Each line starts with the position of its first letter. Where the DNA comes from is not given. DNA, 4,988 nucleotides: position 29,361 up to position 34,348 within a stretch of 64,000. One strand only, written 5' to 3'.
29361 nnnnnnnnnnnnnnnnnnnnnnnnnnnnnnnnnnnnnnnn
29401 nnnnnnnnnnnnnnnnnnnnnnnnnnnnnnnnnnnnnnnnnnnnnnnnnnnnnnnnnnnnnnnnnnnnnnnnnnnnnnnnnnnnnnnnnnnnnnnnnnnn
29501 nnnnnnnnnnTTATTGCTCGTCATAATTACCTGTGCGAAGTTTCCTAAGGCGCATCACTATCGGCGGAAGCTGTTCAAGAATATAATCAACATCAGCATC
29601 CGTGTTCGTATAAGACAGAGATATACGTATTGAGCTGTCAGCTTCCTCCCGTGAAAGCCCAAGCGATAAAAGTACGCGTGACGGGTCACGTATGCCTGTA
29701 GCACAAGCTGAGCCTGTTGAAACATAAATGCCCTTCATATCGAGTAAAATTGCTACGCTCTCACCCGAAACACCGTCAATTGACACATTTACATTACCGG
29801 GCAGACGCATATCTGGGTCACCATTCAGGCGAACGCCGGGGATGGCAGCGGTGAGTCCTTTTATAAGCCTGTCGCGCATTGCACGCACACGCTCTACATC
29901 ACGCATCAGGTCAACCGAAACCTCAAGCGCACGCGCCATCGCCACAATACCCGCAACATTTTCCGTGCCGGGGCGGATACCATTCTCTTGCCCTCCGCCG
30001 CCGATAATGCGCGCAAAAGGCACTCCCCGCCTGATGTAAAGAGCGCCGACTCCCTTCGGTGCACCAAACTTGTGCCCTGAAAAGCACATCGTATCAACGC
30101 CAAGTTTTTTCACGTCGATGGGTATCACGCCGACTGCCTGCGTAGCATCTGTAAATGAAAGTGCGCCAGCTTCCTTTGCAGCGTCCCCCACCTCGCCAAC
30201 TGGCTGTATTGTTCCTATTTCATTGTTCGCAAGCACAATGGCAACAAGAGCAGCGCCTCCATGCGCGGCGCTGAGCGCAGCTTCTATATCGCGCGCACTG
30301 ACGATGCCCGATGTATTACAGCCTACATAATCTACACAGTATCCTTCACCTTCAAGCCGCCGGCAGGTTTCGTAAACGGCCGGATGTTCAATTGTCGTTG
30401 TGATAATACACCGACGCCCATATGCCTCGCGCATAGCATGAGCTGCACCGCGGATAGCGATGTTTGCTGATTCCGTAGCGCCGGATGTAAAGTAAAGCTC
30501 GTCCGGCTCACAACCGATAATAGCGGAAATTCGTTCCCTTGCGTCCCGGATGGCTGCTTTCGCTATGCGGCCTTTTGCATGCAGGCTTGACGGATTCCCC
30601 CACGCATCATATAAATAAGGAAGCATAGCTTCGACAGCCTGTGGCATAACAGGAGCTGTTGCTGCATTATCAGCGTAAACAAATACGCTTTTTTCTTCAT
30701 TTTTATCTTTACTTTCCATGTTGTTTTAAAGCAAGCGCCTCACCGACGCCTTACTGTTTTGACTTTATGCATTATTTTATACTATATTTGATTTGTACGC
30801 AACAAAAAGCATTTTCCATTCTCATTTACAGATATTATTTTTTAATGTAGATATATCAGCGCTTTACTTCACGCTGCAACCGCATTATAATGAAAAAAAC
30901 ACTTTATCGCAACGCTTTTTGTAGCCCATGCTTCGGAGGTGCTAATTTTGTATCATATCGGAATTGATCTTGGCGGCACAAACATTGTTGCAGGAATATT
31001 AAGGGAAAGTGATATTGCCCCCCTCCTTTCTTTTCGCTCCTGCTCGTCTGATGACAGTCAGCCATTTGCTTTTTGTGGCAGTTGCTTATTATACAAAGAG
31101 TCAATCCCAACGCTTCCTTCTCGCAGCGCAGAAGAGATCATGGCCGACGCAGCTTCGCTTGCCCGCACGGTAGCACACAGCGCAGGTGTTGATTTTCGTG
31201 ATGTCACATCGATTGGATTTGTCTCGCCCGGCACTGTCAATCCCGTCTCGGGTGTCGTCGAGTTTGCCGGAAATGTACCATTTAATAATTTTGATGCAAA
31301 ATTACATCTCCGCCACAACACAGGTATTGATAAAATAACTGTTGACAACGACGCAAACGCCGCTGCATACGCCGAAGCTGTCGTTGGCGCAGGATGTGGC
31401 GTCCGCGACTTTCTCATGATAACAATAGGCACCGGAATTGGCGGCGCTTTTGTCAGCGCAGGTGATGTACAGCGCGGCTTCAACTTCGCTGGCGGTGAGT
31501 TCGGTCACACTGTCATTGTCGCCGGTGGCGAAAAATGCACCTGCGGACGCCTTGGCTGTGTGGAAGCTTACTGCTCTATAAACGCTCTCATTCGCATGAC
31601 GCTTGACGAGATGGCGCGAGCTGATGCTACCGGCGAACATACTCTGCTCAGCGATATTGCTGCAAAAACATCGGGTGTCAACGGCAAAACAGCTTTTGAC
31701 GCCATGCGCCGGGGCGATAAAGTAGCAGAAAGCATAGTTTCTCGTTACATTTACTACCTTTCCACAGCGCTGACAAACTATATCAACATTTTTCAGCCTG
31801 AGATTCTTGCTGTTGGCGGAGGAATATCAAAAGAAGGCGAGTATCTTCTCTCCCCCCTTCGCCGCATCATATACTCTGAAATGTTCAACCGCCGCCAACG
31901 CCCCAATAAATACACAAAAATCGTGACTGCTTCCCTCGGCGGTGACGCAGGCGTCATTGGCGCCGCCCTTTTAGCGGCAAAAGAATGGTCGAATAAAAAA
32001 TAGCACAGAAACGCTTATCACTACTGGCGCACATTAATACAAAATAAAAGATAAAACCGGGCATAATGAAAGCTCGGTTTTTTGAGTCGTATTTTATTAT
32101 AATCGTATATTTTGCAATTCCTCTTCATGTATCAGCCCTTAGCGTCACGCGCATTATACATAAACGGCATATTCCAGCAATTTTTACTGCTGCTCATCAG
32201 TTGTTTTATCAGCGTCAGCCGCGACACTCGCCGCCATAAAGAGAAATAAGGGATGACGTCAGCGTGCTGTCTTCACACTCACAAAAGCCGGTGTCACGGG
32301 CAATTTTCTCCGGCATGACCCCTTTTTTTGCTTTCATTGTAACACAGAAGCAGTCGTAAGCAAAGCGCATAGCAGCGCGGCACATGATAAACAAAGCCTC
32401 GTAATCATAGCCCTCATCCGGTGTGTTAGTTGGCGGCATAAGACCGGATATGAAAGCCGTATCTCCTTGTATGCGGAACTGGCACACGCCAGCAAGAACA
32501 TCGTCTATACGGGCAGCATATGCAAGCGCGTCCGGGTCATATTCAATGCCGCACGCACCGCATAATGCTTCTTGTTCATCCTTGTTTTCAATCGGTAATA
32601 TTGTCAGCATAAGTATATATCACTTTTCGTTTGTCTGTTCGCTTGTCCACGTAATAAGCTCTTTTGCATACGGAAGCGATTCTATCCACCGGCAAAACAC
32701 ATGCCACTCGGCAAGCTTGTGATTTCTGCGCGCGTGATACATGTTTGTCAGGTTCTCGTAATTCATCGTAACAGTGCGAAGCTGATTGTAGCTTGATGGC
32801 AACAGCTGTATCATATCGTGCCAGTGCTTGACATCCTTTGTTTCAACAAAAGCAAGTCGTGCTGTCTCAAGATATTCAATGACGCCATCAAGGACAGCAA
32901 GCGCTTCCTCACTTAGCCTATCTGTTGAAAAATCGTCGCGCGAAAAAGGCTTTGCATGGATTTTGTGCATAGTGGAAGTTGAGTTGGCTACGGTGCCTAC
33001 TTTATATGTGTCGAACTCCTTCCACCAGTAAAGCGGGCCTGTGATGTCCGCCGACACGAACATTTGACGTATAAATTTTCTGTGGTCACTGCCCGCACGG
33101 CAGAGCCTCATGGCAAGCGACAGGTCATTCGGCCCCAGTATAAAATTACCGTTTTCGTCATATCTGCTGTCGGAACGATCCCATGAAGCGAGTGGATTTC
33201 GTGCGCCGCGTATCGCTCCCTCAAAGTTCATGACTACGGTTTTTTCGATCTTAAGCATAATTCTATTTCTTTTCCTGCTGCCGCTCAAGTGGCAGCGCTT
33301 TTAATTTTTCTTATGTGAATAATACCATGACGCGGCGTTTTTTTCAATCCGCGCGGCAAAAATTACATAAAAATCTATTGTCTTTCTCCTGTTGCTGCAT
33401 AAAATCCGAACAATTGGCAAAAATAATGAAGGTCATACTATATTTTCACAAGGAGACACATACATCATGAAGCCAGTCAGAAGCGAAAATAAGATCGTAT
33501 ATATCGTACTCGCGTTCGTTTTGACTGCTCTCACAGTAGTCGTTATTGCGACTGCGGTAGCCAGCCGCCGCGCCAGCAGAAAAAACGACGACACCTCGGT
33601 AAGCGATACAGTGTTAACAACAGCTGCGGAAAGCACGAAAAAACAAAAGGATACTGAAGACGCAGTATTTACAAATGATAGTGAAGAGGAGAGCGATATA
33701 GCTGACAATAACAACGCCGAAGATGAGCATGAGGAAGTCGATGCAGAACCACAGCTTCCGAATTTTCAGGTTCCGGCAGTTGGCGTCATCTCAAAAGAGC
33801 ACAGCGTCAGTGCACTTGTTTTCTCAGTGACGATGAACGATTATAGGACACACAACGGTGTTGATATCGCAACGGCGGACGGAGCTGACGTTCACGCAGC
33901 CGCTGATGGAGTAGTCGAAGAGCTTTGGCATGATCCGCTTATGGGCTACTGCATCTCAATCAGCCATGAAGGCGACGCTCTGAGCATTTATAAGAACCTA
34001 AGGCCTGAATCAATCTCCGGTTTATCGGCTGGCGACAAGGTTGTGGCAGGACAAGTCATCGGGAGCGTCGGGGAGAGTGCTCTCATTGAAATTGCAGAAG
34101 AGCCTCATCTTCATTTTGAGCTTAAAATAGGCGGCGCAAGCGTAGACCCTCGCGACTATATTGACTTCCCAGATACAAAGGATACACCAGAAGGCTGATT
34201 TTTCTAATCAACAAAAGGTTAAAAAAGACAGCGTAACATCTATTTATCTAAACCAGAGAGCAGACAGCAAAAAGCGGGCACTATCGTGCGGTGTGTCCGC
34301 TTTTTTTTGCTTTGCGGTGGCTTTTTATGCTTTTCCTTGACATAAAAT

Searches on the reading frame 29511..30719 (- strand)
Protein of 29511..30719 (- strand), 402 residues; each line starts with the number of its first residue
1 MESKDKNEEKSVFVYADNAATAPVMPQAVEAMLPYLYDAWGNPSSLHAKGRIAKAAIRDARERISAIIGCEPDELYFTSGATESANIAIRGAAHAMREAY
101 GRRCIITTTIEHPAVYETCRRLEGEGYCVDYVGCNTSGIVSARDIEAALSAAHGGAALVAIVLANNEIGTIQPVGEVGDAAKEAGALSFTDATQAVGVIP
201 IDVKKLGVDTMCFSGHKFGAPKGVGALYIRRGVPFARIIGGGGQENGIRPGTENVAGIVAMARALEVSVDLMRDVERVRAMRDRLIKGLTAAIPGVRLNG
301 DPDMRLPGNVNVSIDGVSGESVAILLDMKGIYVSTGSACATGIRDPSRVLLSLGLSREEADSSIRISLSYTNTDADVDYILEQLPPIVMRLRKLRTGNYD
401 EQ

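Call 7: search_protein_families(library=pfam, proteins=[window:29511-30719:-], max_evalue=0.001)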
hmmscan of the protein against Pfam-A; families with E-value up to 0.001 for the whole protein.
window:29511-30719:- (402 aa): 2 families
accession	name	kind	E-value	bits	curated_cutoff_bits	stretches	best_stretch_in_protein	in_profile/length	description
PF00266.25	Aminotran_5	-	7.3e-73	246.1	21.5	1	14-379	1-370/371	Aminotransferase class-V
PF00155.27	Aminotran_1_2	-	1.6e-05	24.7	19.7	1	59-365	46-343/361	Aminotransferase class I and II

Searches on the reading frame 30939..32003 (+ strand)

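Call 7: search_protein_families(library=pfam, proteins=[window:30939-32003:+], max_evalue=0.001)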
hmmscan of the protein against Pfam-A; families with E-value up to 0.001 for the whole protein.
window:30939-32003:+ (354 aa): 1 family
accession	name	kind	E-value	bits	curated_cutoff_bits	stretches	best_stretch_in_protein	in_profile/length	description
PF00480.26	ROK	-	6.2e-54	183.9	22.9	1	53-348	25-293/294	ROK family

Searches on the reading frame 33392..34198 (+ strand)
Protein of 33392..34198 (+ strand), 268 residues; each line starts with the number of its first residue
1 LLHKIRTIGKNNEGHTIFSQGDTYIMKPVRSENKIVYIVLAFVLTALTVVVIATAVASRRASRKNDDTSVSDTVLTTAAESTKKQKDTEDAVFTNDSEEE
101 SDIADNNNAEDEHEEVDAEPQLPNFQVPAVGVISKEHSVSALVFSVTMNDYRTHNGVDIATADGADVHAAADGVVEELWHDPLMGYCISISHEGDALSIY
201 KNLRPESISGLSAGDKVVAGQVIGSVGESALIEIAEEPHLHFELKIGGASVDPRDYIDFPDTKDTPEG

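Call 7: search_protein_families(library=pfam, proteins=[window:33392-34198:+], max_evalue=0.001)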
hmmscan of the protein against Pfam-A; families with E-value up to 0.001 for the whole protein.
window:33392-34198:+ (268 aa): 1 family
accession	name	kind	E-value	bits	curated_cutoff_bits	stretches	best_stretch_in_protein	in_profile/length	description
PF01551.29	Peptidase_M23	-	1.5e-21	76.8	28.7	1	153-253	2-96/96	Peptidase family M23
